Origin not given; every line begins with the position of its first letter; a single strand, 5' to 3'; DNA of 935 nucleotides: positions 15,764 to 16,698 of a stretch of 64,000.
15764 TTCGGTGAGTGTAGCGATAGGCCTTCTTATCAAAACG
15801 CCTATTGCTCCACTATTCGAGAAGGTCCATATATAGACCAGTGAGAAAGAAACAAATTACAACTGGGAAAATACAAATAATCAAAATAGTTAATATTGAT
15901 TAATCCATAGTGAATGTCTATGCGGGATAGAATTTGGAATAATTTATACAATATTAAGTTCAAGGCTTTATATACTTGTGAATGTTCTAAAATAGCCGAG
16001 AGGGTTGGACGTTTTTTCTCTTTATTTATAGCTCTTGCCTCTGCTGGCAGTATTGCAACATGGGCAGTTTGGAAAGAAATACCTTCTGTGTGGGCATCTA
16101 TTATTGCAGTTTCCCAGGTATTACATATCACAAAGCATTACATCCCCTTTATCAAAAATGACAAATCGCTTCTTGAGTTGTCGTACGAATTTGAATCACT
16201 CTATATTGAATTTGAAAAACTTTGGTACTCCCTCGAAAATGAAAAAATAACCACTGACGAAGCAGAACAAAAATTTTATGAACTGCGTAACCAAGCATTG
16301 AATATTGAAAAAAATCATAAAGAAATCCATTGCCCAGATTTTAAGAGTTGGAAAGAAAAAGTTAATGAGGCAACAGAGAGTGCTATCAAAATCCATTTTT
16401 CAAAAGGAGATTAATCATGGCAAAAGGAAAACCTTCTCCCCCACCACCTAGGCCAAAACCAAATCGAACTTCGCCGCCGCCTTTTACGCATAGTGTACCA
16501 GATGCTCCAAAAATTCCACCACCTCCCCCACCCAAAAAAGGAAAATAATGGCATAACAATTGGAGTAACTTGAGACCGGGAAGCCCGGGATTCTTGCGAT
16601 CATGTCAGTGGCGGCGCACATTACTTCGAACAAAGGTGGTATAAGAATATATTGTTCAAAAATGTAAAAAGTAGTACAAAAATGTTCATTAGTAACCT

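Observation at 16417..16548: A translationally coupled 43-aa polyproline, basic micropeptide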

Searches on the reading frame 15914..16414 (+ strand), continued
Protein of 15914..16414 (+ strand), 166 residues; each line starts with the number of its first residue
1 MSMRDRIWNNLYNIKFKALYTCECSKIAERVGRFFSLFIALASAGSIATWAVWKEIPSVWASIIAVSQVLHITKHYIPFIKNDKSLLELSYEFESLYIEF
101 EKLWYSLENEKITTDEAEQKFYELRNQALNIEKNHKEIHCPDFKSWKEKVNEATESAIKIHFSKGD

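Call 50: get_annotated_region(hit=H2, flank=3000)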
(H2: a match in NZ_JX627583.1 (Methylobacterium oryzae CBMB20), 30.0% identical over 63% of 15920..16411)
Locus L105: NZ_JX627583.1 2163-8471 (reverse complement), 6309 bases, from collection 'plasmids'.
description: Methylobacterium oryzae CBMB20 plasmid pMOC4, complete sequence
organism: Methylobacterium oryzae CBMB20 (NCBI taxid 693986)
taxonomy: Bacteria; Pseudomonadota; Alphaproteobacteria; Hyphomicrobiales; Methylobacteriaceae; Methylobacterium; Methylobacterium oryzae; Methylobacterium oryzae CBMB20
host: -; source: -; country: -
typing (MOB-suite, as given by PLSDB): non-mobilizable
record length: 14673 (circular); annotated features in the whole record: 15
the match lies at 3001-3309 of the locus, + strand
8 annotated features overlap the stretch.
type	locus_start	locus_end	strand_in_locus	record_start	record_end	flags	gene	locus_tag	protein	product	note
CDS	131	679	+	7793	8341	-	-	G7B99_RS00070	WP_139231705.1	hypothetical protein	-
CDS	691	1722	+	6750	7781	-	-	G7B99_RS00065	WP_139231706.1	hypothetical protein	-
CDS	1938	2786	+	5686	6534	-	-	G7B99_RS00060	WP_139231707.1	hypothetical protein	-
CDS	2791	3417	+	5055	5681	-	-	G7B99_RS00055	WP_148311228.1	hypothetical protein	-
CDS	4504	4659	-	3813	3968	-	-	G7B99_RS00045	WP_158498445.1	hypothetical protein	-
CDS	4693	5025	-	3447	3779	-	-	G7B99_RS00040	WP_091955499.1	hypothetical protein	-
CDS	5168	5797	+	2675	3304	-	-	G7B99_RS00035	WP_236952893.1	recombinase family protein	GO:0006310 - DNA recombination [Evidence IEA]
CDS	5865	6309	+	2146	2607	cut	-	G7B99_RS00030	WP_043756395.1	hypothetical protein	-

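Call 65: search_protein_families(library=pfam, proteins=[L097:202-1434:+, L097:1892-2950:+, L097:3065-3988:+, L097:4001-4489:+, L097:5053-6483:+, L104:2297-2923:+, L002:870-1520:+, L003:1066-1992:+, L004:4855-5367:+, L004:5385-6002:+], max_evalue=0.01)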
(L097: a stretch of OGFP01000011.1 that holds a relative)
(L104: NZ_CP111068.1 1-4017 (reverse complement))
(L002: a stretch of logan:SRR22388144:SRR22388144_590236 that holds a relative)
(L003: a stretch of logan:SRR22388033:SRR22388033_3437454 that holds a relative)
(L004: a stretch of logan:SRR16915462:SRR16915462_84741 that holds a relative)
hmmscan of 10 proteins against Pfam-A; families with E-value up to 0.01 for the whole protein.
L097:202-1434:+ (410 aa): 4 families
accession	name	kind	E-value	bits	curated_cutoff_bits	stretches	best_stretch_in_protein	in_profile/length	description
PF13102.12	Phage_int_SAM_5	-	4.2e-19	69.2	22.3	1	108-198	1-91/98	Phage integrase SAM-like domain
PF17293.8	Arm-DNA-bind_5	-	6.9e-10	39.8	22.6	1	15-96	11-86/87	Arm DNA-binding domain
PF00589.27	Phage_integrase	-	9.7e-10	38.9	27.1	1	272-386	63-169/172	Phage integrase family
PF13495.12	Phage_int_SAM_4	-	6.4e-05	23.7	27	1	127-191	17-80/85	Phage integrase, N-terminal SAM-like domain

L097:1892-2950:+ (352 aa): 0 families

L097:3065-3988:+ (307 aa): 6 families
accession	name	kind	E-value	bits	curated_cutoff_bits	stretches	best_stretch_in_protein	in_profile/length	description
PF03796.21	DnaB_C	-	3.5e-69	233.5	27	1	25-285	1-253/255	DnaB-like helicase C terminal domain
PF06745.19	ATPase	-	6.9e-12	45.7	26.6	1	27-211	2-172/231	KaiC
PF13481.12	AAA_25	-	1.3e-06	28.7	27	1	25-206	14-193/195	AAA domain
PF08423.17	Rad51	-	3.1e-05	23.8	22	1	22-210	4-182/244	Rad51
PF20307.4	divDNAB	-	0.00022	20.5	26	0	134-214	180-261/356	Divergent DnaB-like ATPase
PF07088.17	GvpD_P-loop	-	0.00081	19.8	24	1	43-208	10-161/189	GvpD gas vesicle protein, P-loop domain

L097:4001-4489:+ (162 aa): 0 families

L097:5053-6483:+ (476 aa): 4 families
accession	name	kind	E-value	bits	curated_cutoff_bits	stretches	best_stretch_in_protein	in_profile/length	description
PF24883.2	NPHP3_N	-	0.0015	19.2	24.8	0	169-223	104-152/164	Nephrocystin 3, N-terminal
PF00004.35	AAA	-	0.0027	18.6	21.2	0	42-70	3-31/131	ATPase family associated with various cellular activities (AAA)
PF20720.3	nSTAND3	-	0.0032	17.6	27.2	0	28-61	7-41/155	Novel STAND NTPase 3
PF00270.35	DEAD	-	0.0041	17.3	26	0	32-56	9-33/167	DEAD/DEAH box helicase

L104:2297-2923:+ (208 aa): 1 family
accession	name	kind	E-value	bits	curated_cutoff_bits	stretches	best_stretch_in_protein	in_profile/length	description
PF12260.14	PIP49_C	-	0.0075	16.3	25.2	1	29-97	54-121/189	Protein-kinase domain of FAM69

L002:870-1520:+ (216 aa): 0 families

L003:1066-1992:+ (308 aa): 1 family
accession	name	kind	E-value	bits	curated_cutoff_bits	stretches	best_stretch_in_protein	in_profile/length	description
PF01939.22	NucS_C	-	0.0036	17.7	24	0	25-90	2-66/124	Endonuclease NucS C-terminal domain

L004:4855-5367:+ (170 aa): 0 families

L004:5385-6002:+ (205 aa): 0 families

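Call 81: search_solved_structures(query=A1, max_evalue=10)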
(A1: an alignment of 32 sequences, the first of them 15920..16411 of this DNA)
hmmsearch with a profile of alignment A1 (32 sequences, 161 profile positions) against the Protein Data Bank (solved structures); distinct sequences matched with E-value up to 10: 1.
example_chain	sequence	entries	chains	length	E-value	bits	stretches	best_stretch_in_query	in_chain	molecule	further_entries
7pqh_A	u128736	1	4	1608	3.3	10.6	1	72-141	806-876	Target of rapamycin complex 1 subunit KOG1,Target of rapamycin complex 1 subunit Kog1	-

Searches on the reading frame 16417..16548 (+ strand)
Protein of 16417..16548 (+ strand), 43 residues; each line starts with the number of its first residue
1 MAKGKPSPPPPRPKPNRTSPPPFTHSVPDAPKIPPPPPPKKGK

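Call 3: search_protein_families(library=pfam, proteins=[window:16417-16548:+], max_evalue=1)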
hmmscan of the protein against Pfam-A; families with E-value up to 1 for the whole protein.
window:16417-16548:+ (43 aa): 0 families

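Call 6: search_protein_families(library=padloc, proteins=[window:16417-16548:+], max_evalue=1)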
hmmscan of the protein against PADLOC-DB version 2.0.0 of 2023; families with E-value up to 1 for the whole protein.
window:16417-16548:+ (43 aa): 0 families

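Call 7: search_protein_families(library=phrogs, proteins=[window:16417-16548:+], max_evalue=1)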
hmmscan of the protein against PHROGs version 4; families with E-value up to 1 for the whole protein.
window:16417-16548:+ (43 aa): 0 families

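Call 40: search_protein_families(library=ncbifam, proteins=[window:16417-16548:+], max_evalue=1)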
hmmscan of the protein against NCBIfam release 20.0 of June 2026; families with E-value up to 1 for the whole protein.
window:16417-16548:+ (43 aa): 0 families

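Call 61: list_cluster_members(proteins=[window:16417-16545:+, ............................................, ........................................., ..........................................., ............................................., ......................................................, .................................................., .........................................])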
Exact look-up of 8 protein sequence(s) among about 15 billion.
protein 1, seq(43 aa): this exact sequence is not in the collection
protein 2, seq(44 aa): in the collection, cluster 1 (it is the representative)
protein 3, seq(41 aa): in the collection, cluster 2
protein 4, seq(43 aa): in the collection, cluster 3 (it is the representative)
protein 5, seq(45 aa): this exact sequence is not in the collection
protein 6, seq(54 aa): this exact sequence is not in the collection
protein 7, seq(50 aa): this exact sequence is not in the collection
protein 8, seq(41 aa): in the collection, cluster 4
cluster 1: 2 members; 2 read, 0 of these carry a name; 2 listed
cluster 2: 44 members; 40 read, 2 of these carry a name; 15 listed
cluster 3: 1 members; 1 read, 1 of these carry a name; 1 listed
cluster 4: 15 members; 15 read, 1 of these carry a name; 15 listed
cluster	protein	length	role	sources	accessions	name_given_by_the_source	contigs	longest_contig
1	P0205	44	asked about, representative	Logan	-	-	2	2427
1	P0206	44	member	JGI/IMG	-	-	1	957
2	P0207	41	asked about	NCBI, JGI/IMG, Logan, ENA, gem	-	hypothetical protein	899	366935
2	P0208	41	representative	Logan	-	-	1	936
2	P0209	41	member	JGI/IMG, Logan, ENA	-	hypothetical protein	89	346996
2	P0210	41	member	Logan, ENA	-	-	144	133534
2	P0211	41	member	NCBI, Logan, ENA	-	-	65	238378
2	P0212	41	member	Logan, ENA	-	-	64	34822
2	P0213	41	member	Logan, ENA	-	-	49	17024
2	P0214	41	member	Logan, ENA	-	-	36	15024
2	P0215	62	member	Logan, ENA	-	-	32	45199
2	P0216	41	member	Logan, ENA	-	-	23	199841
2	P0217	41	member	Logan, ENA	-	-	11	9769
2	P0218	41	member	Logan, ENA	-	-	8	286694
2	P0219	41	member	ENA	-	-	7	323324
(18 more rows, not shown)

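Call 75: find_homologous_proteins(query=A4, max_evalue=0.001)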
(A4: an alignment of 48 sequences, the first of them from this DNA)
Query A4 (48 sequences) (43 aa, profile of the alignment): 14 proteins with E <= 0.001 among 8000 candidates.
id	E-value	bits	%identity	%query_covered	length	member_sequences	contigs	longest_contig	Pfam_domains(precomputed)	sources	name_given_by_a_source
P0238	3.6e-5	42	-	-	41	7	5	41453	-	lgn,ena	-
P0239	5.5e-5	41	-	-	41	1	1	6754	-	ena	-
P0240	2.4e-4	39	-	-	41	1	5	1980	-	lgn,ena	-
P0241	2.5e-4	39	-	-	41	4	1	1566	-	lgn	-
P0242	2.5e-4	39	-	-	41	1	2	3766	-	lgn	-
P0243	2.6e-4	39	-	-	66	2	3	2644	-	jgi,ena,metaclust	metaclust:\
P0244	3.2e-4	39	-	-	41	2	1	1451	-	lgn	-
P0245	3.2e-4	39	-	-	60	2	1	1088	-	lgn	-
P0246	3.2e-4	39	42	28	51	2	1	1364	-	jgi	-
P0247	3.4e-4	39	36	95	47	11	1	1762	-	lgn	-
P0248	3.4e-4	39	50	19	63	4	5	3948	-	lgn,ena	-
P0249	4.8e-4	38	-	-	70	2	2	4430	-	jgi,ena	-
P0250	4.8e-4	38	-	-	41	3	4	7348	-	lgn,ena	-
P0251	5.7e-4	38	50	23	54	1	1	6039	-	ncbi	-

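Call 77: find_encoding_contigs(protein=P0251, flank=4000, max_places=3)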
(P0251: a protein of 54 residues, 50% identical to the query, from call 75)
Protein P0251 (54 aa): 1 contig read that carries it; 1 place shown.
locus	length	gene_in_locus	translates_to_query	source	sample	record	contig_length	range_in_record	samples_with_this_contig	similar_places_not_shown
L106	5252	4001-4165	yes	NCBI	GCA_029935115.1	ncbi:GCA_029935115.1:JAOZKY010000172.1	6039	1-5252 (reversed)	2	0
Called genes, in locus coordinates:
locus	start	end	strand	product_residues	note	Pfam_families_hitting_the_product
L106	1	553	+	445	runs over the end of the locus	?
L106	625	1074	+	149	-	PF04970:LRAT (weak), PF05903:Peptidase_C97 (faint)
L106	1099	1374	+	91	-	-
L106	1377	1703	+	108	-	PF01844:HNH (weak)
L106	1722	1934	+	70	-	-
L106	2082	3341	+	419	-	PF14082:SduA_C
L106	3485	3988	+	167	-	-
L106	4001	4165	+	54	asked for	-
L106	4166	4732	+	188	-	-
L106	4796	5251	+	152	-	?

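Call 78: find_encoding_contigs(protein=P0238, flank=5000, max_places=4)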
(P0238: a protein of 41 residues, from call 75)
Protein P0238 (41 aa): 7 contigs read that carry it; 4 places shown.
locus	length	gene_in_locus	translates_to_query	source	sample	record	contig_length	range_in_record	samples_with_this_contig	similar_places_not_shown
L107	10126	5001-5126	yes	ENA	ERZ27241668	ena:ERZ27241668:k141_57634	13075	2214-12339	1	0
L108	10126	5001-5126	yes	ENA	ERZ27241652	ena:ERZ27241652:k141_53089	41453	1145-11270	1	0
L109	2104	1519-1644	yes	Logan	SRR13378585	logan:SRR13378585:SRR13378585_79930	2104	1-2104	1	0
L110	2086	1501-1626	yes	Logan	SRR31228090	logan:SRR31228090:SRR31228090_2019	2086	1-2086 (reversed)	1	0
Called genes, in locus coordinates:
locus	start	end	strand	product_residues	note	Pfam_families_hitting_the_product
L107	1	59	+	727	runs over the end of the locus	PF14293:YWFCY (weak), PF02534:T4SS-DNA_transf, PF10412:TrwB_AAD_bind, PF12696:TraG-D_C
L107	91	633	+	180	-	PF00959:Phage_lysozyme (weak)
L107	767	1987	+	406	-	PF13102:Phage_int_SAM_5, PF00589:Phage_integrase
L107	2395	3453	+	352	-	-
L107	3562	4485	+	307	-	PF13481:AAA_25, PF03796:DnaB_C, PF06745:ATPase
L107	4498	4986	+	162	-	-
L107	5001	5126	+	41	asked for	-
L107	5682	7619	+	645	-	PF13676:TIR_2 (weak), PF18163:LD_cluster2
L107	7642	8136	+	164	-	PF08937:ThsB_TIR, PF13676:TIR_2 (weak)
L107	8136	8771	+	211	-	PF18753:Nmad2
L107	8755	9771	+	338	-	PF18723:HMUDK_hel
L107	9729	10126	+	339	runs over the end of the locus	PF00303:Thymidylat_synt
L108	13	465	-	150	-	PF04170:NlpE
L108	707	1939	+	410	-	PF13102:Phage_int_SAM_5, PF00589:Phage_integrase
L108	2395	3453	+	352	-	-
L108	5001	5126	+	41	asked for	-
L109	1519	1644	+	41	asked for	-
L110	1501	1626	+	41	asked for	-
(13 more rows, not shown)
